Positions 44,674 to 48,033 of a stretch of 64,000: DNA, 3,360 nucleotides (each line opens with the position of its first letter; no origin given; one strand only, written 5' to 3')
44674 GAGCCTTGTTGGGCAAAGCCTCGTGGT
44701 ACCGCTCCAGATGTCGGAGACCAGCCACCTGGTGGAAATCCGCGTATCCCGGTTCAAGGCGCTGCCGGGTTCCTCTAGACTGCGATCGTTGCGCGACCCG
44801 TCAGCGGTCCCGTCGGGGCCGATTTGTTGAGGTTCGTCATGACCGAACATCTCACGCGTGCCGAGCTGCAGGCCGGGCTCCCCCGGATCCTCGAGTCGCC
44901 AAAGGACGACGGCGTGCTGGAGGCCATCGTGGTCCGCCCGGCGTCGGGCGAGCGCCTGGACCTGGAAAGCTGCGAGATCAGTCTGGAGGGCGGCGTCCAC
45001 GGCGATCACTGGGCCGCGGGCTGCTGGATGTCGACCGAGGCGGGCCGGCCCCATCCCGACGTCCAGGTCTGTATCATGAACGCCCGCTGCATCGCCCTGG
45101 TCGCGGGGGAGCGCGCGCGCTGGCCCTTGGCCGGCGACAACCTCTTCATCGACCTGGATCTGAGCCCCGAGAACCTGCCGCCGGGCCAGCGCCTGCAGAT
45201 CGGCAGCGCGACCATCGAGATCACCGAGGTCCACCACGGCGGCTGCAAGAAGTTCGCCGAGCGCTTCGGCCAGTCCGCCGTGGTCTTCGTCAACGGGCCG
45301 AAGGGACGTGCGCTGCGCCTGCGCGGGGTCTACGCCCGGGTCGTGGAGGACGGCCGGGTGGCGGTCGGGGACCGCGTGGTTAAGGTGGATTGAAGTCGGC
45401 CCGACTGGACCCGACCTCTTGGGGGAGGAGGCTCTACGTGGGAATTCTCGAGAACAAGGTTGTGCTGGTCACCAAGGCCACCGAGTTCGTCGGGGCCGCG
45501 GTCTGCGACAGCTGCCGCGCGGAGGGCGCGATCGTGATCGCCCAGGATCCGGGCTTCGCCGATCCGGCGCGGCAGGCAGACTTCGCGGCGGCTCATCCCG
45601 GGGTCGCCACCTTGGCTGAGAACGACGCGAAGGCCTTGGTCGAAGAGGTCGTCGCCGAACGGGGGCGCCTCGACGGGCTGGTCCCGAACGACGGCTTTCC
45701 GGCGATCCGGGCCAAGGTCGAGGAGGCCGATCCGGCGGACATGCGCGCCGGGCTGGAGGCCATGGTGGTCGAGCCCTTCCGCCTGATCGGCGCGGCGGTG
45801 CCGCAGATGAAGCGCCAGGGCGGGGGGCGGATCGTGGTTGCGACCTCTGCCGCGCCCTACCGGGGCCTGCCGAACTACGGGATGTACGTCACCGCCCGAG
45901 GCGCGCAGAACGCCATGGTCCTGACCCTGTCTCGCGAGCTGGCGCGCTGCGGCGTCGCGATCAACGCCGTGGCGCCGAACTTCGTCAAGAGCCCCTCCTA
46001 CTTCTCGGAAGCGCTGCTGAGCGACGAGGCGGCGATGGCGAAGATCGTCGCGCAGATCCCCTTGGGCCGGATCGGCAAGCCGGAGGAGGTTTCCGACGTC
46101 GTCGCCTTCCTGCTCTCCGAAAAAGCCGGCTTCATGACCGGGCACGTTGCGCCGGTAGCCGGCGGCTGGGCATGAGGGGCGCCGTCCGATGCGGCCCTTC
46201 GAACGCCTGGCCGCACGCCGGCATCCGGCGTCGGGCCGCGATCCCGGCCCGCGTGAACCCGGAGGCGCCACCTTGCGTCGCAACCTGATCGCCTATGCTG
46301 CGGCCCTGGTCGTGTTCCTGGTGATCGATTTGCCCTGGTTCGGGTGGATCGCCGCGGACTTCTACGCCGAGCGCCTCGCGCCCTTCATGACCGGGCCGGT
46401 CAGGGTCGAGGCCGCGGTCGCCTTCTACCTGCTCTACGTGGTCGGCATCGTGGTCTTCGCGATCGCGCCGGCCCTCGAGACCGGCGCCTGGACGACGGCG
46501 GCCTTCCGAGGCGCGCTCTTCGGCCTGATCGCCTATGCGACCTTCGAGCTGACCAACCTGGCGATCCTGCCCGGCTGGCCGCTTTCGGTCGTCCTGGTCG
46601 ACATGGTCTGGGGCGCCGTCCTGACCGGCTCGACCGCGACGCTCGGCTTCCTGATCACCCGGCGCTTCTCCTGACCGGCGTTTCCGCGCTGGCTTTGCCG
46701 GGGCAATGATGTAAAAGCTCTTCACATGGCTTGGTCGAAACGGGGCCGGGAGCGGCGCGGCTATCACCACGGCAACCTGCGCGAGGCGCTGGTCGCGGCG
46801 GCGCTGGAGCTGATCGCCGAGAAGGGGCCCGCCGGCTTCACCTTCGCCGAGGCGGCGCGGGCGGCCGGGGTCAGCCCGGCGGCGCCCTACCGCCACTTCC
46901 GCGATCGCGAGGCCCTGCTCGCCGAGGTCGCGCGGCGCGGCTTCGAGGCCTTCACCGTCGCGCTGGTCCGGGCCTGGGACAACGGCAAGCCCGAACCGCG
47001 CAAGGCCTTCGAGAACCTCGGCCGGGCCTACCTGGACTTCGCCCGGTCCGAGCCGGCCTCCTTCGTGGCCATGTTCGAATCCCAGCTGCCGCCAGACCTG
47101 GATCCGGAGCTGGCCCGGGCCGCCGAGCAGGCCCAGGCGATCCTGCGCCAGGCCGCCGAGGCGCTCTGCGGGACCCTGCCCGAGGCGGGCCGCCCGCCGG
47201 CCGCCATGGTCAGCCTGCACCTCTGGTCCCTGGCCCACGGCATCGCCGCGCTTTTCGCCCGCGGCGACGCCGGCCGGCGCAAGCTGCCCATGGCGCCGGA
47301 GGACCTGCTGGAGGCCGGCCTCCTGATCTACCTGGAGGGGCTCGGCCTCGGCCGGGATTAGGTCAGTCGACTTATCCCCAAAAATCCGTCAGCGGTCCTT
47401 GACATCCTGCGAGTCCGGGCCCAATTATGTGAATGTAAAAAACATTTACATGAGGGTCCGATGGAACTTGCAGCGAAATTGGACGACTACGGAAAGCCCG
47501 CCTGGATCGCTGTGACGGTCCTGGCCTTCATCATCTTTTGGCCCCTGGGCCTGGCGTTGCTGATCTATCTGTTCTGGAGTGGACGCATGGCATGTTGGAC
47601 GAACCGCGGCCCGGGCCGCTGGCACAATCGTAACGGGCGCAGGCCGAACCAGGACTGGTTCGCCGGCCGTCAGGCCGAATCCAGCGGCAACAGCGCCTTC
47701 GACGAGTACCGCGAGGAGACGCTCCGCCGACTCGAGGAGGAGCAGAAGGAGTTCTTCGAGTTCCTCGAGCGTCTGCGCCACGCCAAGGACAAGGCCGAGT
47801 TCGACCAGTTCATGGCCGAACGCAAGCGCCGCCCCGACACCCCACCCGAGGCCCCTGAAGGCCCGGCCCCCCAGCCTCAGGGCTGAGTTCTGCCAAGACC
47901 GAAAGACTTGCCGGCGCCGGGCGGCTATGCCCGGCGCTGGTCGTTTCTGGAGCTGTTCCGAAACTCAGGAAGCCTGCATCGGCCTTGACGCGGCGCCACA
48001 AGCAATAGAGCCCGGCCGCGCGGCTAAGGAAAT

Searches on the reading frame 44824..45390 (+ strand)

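Call 26: search_protein_families(library=pfam, proteins=[window:44824-45390:+], max_evalue=0.001)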
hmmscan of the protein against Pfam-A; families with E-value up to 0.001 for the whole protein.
window:44824-45390:+ (189 aa): 1 family
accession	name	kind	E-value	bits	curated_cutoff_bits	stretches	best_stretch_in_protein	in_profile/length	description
PF03473.23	MOSC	-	2.3e-09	37.7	22.7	1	79-185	9-119/120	MOSC domain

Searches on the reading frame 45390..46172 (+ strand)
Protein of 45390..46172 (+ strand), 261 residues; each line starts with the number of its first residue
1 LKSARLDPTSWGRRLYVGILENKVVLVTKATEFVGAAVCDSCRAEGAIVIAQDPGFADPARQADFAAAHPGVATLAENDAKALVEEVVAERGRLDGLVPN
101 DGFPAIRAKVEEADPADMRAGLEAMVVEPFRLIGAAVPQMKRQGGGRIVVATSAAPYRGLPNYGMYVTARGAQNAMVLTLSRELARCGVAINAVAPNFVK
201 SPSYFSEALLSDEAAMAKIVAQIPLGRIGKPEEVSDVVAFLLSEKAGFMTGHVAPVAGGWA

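Call 26: search_protein_families(library=pfam, proteins=[window:45390-46172:+], max_evalue=0.001)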
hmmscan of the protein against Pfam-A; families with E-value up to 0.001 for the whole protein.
window:45390-46172:+ (261 aa): 3 families
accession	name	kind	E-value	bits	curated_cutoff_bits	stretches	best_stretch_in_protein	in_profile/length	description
PF13561.12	adh_short_C2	-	4.3e-36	125.1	27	1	34-260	8-235/236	Enoyl-(Acyl carrier protein) reductase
PF00106.31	adh_short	-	2e-24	86.6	26.6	1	23-202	1-185/195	short chain dehydrogenase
PF23441.1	SDR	-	0.0002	21.3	27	1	85-252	81-247/258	SDR-like rossmann domain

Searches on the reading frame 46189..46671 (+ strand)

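Call 26: search_protein_families(library=pfam, proteins=[window:46189-46671:+], max_evalue=0.001)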
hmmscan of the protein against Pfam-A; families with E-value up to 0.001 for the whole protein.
window:46189-46671:+ (161 aa): 1 family
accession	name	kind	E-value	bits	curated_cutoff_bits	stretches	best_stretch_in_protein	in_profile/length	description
PF09945.14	DUF2177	-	9.3e-43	145.7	26.9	1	33-155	2-124/124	Predicted membrane protein (DUF2177)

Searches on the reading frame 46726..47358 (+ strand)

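Call 26: search_protein_families(library=pfam, proteins=[window:46726-47358:+], max_evalue=0.001)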
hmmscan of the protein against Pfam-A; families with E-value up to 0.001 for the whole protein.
window:46726-47358:+ (211 aa): 2 families
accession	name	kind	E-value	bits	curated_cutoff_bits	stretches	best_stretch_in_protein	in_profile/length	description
PF13305.11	TetR_C_33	-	2.1e-14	54.4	26.8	1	96-198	2-99/103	Tetracyclin repressor-like, C-terminal domain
PF00440.29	TetR_N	-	7.6e-13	48.5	24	1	22-68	1-47/47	Bacterial regulatory proteins, tetR family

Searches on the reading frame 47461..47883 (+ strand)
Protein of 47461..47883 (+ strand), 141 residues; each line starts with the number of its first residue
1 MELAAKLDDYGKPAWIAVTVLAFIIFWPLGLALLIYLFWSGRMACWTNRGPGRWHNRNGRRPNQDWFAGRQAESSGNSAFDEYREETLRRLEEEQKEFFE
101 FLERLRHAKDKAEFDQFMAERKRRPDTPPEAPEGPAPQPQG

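Call 26: search_protein_families(library=pfam, proteins=[window:47461-47883:+], max_evalue=0.001)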
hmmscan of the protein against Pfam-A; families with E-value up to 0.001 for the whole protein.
window:47461-47883:+ (141 aa): 1 family
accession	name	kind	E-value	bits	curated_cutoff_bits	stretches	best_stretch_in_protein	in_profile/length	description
PF11014.13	DUF2852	-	4.2e-45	153.1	22.5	1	7-122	1-116/116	Protein of unknown function (DUF2852)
